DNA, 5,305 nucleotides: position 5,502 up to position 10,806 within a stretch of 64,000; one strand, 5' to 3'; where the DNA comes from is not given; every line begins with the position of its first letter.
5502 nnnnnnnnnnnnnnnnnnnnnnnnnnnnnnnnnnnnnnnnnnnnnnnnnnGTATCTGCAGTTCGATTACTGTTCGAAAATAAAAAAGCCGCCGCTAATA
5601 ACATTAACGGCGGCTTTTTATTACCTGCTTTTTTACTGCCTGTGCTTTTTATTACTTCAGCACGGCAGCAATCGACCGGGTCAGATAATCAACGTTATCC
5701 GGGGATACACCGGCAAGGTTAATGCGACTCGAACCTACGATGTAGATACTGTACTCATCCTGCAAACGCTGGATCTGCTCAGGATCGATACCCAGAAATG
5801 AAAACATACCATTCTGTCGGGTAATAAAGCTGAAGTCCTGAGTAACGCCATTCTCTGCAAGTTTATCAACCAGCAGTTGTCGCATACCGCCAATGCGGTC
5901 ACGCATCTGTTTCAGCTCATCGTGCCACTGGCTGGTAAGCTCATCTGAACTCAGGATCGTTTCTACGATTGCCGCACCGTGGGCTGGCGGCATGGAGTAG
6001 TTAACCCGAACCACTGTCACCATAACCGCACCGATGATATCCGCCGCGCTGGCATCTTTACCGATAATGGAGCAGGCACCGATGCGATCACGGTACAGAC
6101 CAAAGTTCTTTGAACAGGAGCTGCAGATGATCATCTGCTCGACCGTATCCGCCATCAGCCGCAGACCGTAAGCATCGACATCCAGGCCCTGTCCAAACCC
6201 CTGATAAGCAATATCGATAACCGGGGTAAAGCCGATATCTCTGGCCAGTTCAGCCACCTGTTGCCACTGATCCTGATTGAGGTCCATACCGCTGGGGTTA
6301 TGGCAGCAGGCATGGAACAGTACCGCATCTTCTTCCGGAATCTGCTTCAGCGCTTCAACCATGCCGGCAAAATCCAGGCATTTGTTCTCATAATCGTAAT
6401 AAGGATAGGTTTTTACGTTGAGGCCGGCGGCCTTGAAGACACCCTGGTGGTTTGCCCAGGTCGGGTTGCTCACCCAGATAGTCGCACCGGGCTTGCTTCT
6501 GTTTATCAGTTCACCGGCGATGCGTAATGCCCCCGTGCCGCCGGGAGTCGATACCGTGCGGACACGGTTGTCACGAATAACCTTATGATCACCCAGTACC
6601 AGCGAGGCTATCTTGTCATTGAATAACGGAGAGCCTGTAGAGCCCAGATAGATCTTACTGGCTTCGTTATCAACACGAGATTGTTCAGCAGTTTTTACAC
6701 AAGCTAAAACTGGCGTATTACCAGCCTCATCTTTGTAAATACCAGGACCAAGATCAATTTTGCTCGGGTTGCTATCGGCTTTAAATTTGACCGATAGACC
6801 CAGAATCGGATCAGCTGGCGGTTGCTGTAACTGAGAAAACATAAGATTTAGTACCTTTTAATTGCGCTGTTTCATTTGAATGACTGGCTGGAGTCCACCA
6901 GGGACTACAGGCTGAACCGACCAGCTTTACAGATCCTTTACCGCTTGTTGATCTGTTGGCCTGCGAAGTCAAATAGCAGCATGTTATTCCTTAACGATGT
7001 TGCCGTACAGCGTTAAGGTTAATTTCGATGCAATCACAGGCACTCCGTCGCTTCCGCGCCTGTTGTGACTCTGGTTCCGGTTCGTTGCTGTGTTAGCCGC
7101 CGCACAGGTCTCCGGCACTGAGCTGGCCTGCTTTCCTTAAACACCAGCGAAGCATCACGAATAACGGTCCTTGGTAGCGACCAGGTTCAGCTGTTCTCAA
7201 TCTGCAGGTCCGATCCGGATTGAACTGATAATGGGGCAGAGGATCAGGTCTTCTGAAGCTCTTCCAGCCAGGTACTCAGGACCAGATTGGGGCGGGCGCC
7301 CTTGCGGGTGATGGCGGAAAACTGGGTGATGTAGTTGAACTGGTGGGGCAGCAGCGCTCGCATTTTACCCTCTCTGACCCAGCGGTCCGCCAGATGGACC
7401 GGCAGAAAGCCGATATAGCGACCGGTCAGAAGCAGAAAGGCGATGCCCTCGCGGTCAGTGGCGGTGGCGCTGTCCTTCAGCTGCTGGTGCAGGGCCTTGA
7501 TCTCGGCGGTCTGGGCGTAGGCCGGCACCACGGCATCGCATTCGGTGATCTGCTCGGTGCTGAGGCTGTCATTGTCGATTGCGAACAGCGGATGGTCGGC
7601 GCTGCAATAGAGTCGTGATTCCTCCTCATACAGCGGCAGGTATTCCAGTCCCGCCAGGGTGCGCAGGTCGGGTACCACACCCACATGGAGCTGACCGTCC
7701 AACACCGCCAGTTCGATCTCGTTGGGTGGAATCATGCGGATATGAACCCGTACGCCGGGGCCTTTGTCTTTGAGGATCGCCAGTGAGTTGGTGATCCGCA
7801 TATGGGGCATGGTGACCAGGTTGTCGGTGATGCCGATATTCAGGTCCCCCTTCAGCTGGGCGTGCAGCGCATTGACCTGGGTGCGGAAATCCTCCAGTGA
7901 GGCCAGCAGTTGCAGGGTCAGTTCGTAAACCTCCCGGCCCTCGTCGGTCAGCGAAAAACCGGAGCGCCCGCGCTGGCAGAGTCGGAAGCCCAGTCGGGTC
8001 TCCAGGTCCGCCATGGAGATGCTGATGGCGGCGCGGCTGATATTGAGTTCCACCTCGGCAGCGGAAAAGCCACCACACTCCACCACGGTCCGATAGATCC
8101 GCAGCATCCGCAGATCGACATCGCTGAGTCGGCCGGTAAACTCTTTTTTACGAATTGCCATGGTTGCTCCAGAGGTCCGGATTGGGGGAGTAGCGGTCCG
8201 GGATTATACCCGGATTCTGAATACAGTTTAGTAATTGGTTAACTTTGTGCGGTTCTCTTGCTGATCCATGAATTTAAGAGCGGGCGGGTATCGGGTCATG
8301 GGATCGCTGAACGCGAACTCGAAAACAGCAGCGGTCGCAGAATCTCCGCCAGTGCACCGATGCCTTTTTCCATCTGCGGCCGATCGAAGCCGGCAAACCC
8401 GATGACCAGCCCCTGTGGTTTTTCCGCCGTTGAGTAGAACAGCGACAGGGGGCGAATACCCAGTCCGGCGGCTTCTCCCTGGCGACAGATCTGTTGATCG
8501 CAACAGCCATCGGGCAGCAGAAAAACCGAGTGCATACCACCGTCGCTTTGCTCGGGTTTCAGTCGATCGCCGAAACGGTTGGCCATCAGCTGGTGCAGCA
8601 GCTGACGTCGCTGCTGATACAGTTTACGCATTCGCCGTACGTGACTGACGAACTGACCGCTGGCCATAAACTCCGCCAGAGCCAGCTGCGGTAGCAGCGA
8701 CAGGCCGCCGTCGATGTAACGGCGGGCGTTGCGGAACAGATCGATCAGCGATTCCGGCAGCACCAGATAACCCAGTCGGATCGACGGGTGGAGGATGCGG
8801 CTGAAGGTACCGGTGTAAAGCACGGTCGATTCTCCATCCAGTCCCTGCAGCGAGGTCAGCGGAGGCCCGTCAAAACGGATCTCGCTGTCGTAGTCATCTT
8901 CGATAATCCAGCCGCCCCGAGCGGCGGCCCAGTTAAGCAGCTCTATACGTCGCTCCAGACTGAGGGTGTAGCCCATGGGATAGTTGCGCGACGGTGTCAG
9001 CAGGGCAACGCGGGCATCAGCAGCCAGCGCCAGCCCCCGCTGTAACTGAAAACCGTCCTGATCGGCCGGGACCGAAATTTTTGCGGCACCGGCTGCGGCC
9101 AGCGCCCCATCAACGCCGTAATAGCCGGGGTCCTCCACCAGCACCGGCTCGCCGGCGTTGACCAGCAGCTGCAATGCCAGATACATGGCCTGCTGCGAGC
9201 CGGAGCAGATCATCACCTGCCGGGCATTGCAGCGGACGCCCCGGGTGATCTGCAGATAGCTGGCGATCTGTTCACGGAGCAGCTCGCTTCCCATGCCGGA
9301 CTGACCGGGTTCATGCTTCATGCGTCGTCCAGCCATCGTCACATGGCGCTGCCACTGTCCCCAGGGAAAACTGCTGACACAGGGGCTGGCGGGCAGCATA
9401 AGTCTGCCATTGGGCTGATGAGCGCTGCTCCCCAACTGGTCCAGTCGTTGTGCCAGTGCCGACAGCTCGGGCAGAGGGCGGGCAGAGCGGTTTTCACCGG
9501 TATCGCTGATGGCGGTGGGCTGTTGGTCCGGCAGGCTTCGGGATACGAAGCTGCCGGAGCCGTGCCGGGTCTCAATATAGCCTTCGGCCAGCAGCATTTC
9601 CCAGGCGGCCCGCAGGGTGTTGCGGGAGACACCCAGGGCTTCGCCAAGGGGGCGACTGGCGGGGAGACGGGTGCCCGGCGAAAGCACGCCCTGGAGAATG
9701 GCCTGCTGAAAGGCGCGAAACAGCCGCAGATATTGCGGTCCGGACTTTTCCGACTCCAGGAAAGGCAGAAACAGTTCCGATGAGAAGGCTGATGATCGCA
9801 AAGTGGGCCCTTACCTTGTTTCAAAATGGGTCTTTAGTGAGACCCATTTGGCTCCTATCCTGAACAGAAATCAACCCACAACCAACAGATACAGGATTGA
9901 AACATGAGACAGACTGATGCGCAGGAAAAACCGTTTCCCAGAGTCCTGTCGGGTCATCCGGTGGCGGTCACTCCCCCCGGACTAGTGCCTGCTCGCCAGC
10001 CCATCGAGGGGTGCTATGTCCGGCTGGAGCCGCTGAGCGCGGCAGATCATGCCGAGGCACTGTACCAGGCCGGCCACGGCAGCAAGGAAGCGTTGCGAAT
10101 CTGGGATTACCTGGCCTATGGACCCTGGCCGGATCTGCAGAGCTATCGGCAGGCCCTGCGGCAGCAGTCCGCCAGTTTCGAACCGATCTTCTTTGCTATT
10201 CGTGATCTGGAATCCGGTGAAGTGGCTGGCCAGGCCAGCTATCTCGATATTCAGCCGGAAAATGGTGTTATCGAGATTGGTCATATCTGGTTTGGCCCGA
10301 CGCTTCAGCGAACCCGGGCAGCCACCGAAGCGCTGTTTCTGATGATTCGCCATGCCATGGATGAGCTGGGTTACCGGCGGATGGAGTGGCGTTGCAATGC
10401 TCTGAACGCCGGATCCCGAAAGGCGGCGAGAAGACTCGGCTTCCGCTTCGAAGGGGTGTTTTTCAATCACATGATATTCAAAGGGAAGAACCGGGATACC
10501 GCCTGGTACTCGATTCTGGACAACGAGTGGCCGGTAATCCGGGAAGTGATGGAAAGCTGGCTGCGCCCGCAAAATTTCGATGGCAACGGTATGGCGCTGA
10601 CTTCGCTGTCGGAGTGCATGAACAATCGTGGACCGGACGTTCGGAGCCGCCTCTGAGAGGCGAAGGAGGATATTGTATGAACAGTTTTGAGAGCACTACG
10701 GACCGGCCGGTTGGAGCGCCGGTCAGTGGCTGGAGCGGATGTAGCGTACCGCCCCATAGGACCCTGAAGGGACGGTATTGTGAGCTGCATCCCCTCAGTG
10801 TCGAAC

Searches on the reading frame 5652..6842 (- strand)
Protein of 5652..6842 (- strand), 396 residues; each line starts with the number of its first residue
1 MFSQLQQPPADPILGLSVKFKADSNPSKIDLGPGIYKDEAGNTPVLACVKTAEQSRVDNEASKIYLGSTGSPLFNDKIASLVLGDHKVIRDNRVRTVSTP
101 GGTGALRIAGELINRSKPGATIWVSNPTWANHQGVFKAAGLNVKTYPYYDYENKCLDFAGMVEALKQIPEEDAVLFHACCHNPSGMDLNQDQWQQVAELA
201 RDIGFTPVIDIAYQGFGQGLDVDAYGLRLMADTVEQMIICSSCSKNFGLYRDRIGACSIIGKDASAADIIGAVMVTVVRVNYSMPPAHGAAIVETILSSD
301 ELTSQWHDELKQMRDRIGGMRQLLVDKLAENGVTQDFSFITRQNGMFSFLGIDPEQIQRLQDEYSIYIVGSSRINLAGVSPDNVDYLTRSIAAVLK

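Call 17: search_protein_families(library=pfam, proteins=[window:5652-6842:-], max_evalue=0.001)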
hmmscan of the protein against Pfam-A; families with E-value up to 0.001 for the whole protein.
window:5652-6842:- (396 aa): 1 family
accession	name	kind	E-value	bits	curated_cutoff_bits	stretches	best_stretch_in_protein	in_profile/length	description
PF00155.27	Aminotran_1_2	-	5e-78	263.2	19.7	1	27-391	2-361/361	Aminotransferase class I and II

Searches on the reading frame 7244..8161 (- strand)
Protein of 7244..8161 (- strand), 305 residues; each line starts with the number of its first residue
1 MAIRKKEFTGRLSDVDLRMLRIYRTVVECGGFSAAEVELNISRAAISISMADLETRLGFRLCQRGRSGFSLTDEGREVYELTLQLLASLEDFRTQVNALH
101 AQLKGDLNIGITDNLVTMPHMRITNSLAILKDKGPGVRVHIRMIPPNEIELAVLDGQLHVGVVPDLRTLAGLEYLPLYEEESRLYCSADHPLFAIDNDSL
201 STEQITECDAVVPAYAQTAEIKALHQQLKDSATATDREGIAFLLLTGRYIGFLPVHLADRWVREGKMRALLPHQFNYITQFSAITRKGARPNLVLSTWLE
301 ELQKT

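Call 17: search_protein_families(library=pfam, proteins=[window:7244-8161:-], max_evalue=0.001)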
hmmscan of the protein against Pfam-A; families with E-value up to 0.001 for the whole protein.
window:7244-8161:- (305 aa): 2 families
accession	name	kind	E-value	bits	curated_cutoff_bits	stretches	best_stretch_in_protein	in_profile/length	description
PF03466.25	LysR_substrate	-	2.2e-23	83.2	28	1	101-304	2-206/209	LysR substrate binding domain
PF00126.33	HTH_1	-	2.4e-15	56.7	26.6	1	17-76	1-60/60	Bacterial regulatory helix-turn-helix protein, lysR family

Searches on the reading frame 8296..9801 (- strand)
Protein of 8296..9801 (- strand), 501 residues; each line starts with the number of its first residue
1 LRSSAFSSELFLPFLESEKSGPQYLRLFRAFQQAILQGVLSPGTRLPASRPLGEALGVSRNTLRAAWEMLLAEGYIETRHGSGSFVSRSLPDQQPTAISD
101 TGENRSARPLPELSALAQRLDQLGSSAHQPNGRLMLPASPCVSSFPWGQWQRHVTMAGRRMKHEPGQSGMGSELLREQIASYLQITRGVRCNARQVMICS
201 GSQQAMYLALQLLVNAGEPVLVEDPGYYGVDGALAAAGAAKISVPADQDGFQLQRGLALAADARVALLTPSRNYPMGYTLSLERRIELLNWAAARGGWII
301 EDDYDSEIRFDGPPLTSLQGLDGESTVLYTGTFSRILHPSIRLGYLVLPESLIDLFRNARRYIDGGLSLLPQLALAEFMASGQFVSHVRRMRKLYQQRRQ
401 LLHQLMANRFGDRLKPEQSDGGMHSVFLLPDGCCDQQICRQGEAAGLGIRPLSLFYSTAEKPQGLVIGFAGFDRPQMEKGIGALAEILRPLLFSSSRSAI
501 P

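Call 17: search_protein_families(library=pfam, proteins=[window:8296-9801:-], max_evalue=0.001)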
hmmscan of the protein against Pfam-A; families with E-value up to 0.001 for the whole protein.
window:8296-9801:- (501 aa): 2 families
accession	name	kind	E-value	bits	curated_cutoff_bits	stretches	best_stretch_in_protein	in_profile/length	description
PF00155.27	Aminotran_1_2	-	1e-21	78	19.7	1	171-431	43-312/361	Aminotransferase class I and II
PF00392.27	GntR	-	3.8e-16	58.9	27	1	24-86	2-64/64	Bacterial regulatory proteins, gntR family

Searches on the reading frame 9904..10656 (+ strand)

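Call 17: search_protein_families(library=pfam, proteins=[window:9904-10656:+], max_evalue=0.001)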
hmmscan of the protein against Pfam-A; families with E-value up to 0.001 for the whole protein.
window:9904-10656:+ (250 aa): 2 families
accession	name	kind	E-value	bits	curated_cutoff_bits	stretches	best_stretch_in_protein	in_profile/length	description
PF13302.13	Acetyltransf_3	-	2.3e-18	67.7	25.4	1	40-181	3-138/138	Acetyltransferase (GNAT) domain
PF00583.31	Acetyltransf_1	-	6.9e-11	42.9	20.7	1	73-180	14-116/116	Acetyltransferase (GNAT) family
